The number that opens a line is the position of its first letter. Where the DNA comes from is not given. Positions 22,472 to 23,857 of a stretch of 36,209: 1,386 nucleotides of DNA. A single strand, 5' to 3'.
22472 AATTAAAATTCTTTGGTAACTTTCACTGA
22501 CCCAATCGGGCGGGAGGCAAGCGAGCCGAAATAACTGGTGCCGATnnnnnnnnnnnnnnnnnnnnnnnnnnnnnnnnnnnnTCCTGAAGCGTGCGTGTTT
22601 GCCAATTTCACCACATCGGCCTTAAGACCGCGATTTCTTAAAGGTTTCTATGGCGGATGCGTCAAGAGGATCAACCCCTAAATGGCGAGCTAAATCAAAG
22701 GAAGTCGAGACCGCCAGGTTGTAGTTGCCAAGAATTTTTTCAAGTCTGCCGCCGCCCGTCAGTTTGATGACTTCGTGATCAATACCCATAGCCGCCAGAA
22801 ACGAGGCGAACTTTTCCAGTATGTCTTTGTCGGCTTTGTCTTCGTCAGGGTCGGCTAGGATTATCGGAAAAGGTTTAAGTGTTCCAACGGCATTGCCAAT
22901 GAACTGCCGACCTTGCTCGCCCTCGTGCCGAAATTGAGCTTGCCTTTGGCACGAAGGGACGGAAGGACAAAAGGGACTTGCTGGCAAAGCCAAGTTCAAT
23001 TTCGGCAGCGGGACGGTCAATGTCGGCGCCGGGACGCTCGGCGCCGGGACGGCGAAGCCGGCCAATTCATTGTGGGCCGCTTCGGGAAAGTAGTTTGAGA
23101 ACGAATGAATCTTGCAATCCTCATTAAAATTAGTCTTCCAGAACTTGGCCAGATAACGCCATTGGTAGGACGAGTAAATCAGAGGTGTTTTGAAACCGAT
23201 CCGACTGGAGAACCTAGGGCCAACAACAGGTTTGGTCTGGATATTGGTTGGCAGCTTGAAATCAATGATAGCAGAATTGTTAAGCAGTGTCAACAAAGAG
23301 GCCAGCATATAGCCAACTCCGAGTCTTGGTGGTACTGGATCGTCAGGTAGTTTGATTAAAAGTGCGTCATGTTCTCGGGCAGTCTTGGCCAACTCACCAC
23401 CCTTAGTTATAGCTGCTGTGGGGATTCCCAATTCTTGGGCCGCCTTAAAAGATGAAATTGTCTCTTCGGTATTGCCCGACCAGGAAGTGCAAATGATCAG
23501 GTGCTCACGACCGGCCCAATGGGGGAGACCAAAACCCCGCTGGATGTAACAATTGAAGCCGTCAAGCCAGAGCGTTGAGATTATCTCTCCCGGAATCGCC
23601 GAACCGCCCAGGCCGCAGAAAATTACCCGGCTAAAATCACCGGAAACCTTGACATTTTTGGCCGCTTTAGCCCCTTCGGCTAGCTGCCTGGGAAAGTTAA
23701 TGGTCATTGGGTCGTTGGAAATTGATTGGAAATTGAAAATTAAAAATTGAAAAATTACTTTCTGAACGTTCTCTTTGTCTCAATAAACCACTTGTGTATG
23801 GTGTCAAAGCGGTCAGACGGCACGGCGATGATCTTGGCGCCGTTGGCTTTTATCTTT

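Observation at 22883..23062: The same palindromic element family is translated on the opposite coding strand inside phosphoglucose/phosphomannose isomerase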

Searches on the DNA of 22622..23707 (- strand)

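Call 44: search_rna_families(sources=[L177, L176, L161, L150, L134, L130, L166, L178, L207, L111], threshold=gathering)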
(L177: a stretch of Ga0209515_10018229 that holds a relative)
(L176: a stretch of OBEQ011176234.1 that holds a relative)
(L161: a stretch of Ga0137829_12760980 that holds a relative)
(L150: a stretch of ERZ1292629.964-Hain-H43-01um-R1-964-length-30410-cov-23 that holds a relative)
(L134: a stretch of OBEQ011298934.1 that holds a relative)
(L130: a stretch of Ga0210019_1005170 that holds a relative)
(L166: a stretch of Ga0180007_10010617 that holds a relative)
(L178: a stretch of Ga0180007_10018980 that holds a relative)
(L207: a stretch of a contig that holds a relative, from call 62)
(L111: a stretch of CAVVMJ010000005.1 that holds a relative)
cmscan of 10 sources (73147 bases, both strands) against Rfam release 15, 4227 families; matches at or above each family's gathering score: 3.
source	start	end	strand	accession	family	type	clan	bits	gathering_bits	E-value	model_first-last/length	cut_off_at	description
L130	4243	4493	+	RF00230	T-box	Cis-reg; leader;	-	109.5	93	3.1e-23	1-219/219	no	T-box leader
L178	991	1063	+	RF00005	tRNA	Gene; tRNA;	CL00001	61.7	29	6.8e-11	1-71/71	no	tRNA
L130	3094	3165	-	RF00005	tRNA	Gene; tRNA;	CL00001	60.5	29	1.5e-10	1-71/71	no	tRNA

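Call 62: search_with_rna_model(model_id=R1, sources=[L001, L002, L003, L051, L071, L080, L097, L098, L099, L104, L111, L112, L125, L127, L128, L129, L130, L132, L133, L134, L135, L136, L137, L138, L139, L140, L141, L142, L143, L144, L145, L146, L147, L148, L149, L150, L151, L152, L153, L154, L155, L156, L157, L158, L159, L160, L161, L162, L163, L164, L166, L167, L168, L169, L170, L171, L172, L173, L175, L176, L177, L178, L179, L180, L181, L182, L183, L185, L187, L188, L189, L191, L192, L193, L194, L198, L200, L201, L202, L203, L204, L205, L206, L207, L208], max_evalue=0.001)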
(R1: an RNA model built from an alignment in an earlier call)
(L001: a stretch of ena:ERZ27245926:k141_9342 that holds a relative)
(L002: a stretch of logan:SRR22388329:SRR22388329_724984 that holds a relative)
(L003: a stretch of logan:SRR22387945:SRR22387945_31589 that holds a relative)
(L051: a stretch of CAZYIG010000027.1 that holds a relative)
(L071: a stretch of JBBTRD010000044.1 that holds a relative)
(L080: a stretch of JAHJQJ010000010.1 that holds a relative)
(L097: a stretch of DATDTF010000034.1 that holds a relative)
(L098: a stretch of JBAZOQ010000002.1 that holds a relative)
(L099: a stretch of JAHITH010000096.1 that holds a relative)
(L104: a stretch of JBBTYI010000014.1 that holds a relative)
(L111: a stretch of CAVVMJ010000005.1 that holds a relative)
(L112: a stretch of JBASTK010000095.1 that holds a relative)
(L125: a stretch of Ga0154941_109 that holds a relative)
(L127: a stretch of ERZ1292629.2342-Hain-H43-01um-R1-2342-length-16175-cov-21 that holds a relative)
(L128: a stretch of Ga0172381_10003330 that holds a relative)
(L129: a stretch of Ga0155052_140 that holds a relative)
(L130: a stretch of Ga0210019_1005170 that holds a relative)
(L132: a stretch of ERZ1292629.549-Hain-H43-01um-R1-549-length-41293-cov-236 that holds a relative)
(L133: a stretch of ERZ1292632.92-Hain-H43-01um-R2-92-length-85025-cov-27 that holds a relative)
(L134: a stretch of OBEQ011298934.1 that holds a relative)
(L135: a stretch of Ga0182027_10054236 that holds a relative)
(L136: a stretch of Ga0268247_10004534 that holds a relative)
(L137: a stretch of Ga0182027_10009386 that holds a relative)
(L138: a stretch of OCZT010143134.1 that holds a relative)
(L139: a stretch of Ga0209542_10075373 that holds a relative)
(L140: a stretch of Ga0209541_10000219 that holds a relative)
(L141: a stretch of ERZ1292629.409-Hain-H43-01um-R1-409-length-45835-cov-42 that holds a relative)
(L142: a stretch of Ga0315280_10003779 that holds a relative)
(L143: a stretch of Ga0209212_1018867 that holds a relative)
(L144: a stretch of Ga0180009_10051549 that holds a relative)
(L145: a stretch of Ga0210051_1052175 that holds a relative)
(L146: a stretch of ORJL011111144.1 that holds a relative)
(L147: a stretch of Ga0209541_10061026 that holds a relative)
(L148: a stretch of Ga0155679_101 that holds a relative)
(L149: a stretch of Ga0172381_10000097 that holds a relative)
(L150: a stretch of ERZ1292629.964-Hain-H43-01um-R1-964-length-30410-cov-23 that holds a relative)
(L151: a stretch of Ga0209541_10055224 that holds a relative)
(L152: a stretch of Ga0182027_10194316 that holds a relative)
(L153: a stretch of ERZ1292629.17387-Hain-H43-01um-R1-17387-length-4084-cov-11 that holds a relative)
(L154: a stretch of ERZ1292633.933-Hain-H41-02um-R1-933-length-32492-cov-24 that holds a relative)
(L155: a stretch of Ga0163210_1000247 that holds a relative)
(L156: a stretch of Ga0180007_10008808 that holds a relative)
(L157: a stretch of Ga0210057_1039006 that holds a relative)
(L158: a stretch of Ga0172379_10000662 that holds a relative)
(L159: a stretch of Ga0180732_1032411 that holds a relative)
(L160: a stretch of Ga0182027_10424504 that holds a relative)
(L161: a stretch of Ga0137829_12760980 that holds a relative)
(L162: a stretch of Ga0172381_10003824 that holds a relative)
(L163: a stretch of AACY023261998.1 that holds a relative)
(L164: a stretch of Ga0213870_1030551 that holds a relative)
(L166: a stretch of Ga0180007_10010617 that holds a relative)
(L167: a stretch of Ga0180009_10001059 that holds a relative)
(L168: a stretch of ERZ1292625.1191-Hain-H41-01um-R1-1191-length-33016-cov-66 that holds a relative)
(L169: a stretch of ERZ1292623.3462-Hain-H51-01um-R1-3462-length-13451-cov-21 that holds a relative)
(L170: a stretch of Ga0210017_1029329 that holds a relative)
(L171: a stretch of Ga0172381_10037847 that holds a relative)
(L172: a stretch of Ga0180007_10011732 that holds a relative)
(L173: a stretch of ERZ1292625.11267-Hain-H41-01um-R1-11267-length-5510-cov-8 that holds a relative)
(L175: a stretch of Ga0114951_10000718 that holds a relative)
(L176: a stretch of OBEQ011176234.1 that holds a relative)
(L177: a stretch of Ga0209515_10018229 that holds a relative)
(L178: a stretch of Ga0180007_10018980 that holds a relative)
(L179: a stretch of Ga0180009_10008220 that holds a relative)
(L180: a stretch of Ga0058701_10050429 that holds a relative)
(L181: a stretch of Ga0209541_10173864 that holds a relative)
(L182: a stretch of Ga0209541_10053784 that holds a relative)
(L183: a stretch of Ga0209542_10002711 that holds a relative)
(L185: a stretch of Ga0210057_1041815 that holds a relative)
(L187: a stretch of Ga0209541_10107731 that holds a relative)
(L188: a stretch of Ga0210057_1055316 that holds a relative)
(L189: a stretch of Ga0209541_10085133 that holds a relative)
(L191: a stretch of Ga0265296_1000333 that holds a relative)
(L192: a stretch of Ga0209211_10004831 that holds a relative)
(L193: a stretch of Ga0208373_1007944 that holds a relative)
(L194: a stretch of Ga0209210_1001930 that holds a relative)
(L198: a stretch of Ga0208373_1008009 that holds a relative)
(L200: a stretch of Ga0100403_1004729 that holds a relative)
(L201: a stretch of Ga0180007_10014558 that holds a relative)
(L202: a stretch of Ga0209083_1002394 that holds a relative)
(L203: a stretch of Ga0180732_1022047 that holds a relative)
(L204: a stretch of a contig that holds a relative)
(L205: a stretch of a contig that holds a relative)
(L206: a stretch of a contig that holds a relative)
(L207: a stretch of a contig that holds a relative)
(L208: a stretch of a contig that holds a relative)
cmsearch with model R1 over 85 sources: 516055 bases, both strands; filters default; matches with E-value up to 0.001: 142.
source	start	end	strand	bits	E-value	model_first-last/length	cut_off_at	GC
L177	3196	3291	+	94.2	3.3e-22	1-94/94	no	0.57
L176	3365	3460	-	94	3.8e-22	1-94/94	no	0.54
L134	1872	1966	-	90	4.5e-21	1-94/94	no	0.56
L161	109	202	-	87.7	2e-20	1-94/94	no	0.6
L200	1489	1583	-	86.9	3.1e-20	1-94/94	no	0.59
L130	136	230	-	85.9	5.9e-20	1-94/94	no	0.58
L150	940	1035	+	82.5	4.8e-19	1-94/94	no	0.64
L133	3454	3546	+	82.2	5.7e-19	1-94/94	no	0.6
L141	1085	1177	+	82.2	5.7e-19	1-94/94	no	0.6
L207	1893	1986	-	80.7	1.5e-18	1-94/94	no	0.6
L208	6197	6290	-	80.7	1.5e-18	1-94/94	no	0.6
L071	2934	3026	-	80.3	1.9e-18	1-94/94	no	0.59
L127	3450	3535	+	75.1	4.6e-17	1-94/94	no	0.58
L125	5156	5242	-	74.7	6.2e-17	1-94/94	no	0.55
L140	592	678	-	74.7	6.2e-17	1-94/94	no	0.55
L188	1517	1610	+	74.3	7.7e-17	1-94/94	no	0.57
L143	5772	5852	-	72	3.3e-16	1-94/94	no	0.57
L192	4689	4769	-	72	3.3e-16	1-94/94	no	0.57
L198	3098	3190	+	71.1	5.8e-16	1-94/94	no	0.58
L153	946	1045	-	68.5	2.8e-15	1-94/94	no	0.59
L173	4279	4371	-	67.1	6.7e-15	1-94/94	no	0.56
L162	1655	1758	+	66.9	7.5e-15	1-94/94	no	0.62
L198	6888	6981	+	63.4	6.7e-14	1-94/94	no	0.64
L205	1846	1935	+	62.5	1.2e-13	1-94/94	no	0.66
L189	144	216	+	62.3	1.3e-13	1-94/94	no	0.64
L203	1174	1269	+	61.6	2.1e-13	1-94/94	no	0.59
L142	12293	12375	+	57.7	2.3e-12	1-94/94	no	0.57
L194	6924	7022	+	57.6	2.5e-12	1-94/94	no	0.61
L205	1846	1935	-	57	3.6e-12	1-94/94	no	0.66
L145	1246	1356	-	55.5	9.1e-12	1-94/94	no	0.63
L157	1454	1564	-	55.5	9.1e-12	1-94/94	no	0.63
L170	1222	1332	-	55.5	9.1e-12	1-94/94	no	0.63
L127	2718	2812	-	55.4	9.6e-12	1-94/94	no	0.62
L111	357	497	+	54.8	1.4e-11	1-94/94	no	0.5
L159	297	377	-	54.1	2.1e-11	1-94/94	no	0.62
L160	977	1106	+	53.5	3.1e-11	1-94/94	no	0.55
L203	1174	1269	-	52.6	5.6e-11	1-94/94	no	0.59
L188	278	388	-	52.5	6e-11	1-94/94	no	0.54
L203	1951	2061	+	51.8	9.3e-11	1-94/94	no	0.59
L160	312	452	+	51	1.4e-10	1-94/94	no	0.5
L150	940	1035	-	50.6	1.9e-10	1-94/94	no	0.64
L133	3454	3546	-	50.4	2.2e-10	1-94/94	no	0.6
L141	1085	1177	-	50.4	2.2e-10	1-94/94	no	0.6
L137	7607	7757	+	50.2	2.5e-10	1-94/94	no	0.51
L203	1549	1657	-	49.8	3e-10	1-94/94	no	0.59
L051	5225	5334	-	49.6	3.6e-10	1-94/94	no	0.5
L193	5630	5739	-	49.6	3.6e-10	1-94/94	no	0.5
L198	3604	3713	+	49.3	4.2e-10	1-94/94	no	0.45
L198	6888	6981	-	48.4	7.5e-10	1-94/94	no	0.64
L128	8536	8621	-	48.4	7.7e-10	1-94/94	no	0.57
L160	977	1106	-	47.5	1.3e-09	1-94/94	no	0.55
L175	2405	2513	+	46.5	2.4e-09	1-94/94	no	0.7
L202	2368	2476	+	46.5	2.4e-09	1-94/94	no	0.7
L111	1102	1224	+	46.4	2.6e-09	1-94/94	no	0.55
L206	1543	1641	-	46.4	2.7e-09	1-94/94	no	0.58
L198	3604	3713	-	46.3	2.7e-09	1-94/94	no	0.45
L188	1517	1610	-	46.1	3.1e-09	1-94/94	no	0.57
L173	4279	4371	+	45.9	3.5e-09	1-94/94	no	0.56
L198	3098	3190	-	45.8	3.8e-09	1-94/94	no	0.58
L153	946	1045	+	45.3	5e-09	1-94/94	no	0.59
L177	3196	3291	-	45.3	5.2e-09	1-94/94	no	0.57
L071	2934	3026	+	44.8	6.8e-09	1-94/94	no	0.59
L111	1102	1224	-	44.6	8.1e-09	1-94/94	no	0.55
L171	1447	1581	-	44.5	8.3e-09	1-94/94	no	0.59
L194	6924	7022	-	43.6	1.4e-08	1-94/94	no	0.61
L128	7089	7229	-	43.4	1.7e-08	1-94/94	no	0.64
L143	5772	5852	+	43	2.1e-08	1-94/94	no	0.57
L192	4689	4769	+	43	2.1e-08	1-94/94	no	0.57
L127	3450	3535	-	42.9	2.3e-08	1-94/94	no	0.58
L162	1655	1758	-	42.8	2.5e-08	1-94/94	no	0.62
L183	2276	2378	+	42.7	2.5e-08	1-94/94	no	0.62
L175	1388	1490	-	42.6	2.8e-08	1-94/94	no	0.58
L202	1351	1453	-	42.6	2.8e-08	1-94/94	no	0.58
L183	2102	2221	+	42.5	3e-08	1-94/94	no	0.57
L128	10086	10259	+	42.4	3.1e-08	1-94/94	no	0.63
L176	3365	3460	+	42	3.9e-08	1-94/94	no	0.54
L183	3531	3648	-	42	4.1e-08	1-94/94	no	0.62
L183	4322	4426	+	41.9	4.2e-08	1-94/94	no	0.62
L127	2718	2812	+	41.8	4.6e-08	1-94/94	no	0.62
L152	572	701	+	41.6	5e-08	1-94/94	no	0.48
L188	278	354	+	41.5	5.3e-08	1-94/94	no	0.55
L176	6558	6680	+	41.3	6.2e-08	1-94/94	no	0.46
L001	807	934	+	41.1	6.7e-08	1-94/94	no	0.69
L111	3736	3872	+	41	7.2e-08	1-94/94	no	0.59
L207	1893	1986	+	40.8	8.1e-08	1-94/94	no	0.6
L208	6197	6290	+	40.8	8.1e-08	1-94/94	no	0.6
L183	2102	2221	-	40.5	1e-07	1-94/94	no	0.57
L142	12293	12375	-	40.3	1.2e-07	1-94/94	no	0.57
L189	144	260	-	40.2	1.2e-07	1-94/94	no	0.62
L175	1388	1490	+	39.9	1.4e-07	1-94/94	no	0.58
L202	1351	1453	+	39.9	1.4e-07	1-94/94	no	0.58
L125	5156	5242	+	39.8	1.6e-07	1-94/94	no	0.55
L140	592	678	+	39.8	1.6e-07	1-94/94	no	0.55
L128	8536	8621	+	39.7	1.7e-07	1-94/94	no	0.57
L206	1543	1641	+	39.6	1.7e-07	1-94/94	no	0.58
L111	734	856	+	39.3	2.1e-07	1-94/94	no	0.5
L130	136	230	+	38.8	2.9e-07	1-94/94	no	0.58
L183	2904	3020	+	38.5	3.6e-07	1-94/94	no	0.57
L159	297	414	+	38.4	3.6e-07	1-94/94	no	0.59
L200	1489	1583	+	38.2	4.2e-07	1-94/94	no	0.59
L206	828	919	+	37.9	5.2e-07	1-94/94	no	0.63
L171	1447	1581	+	37.5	6.3e-07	1-94/94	no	0.59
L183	3531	3648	+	37.3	7.4e-07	1-94/94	no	0.62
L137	7607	7757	-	36.2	1.4e-06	1-94/94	no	0.51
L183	2276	2378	-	36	1.6e-06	1-94/94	no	0.62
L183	4322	4426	-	35.8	1.8e-06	1-94/94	no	0.62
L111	357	497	-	35.8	1.9e-06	1-94/94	no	0.5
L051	5225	5334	+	35.8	1.9e-06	1-94/94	no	0.5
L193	5630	5739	+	35.8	1.9e-06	1-94/94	no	0.5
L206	828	919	-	35.7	2e-06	1-94/94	no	0.63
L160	312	452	-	35.4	2.4e-06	1-94/94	no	0.5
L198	5311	5424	+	35.2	2.8e-06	1-94/94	no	0.52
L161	109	202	+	35.1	2.9e-06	1-94/94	no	0.6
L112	6417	6555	-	35.1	3e-06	1-94/94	no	0.56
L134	1872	1966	+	34.5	4.3e-06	1-94/94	no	0.56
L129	10820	10911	+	34.1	5.2e-06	1-94/94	no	0.59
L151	1360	1451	+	34.1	5.2e-06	1-94/94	no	0.59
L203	1951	2061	-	33.6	7.3e-06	1-94/94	no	0.59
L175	2405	2513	-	33.1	9.8e-06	1-94/94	no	0.7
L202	2368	2476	-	33.1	9.8e-06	1-94/94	no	0.7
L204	941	1015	-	32.3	1.6e-05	10-85/94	no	0.55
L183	5579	5682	-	31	3.6e-05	1-94/94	no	0.57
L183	5832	5932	-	31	3.7e-05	1-94/94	no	0.62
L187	190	291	-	30.7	4.4e-05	1-94/94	no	0.6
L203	1549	1657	+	30.5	5e-05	1-94/94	no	0.59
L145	1246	1356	+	30.4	5.4e-05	1-94/94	no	0.63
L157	1454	1564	+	30.4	5.4e-05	1-94/94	no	0.63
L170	1222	1332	+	30.4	5.4e-05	1-94/94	no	0.63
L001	807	934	-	30.2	5.9e-05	1-94/94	no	0.69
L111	3736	3872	-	30.1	6.5e-05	1-94/94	no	0.59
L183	4953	5081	+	30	6.8e-05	1-94/94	no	0.58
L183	1828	1931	-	30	6.9e-05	1-94/94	no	0.62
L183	2904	2984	-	29.9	7.1e-05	1-94/94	no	0.54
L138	1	52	+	29.9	7.4e-05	39-94/94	5'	0.6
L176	6558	6680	-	28.9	0.00014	1-94/94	no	0.46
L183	1828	1932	+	27.9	0.00026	1-94/94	no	0.62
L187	190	291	+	27.8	0.00026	1-94/94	no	0.6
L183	1461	1577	-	27.6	0.00031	1-94/94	no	0.58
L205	78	167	+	27.5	0.00032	1-94/94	no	0.47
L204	928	1024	+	26.5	0.00061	1-94/94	no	0.49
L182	1492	1592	+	26.1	0.00078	1-94/94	no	0.61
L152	572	701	-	26.1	0.00079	1-94/94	no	0.48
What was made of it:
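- On MITE: Up to about 10 copies occur in the 7.2-kb stretch L183 (call 62).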
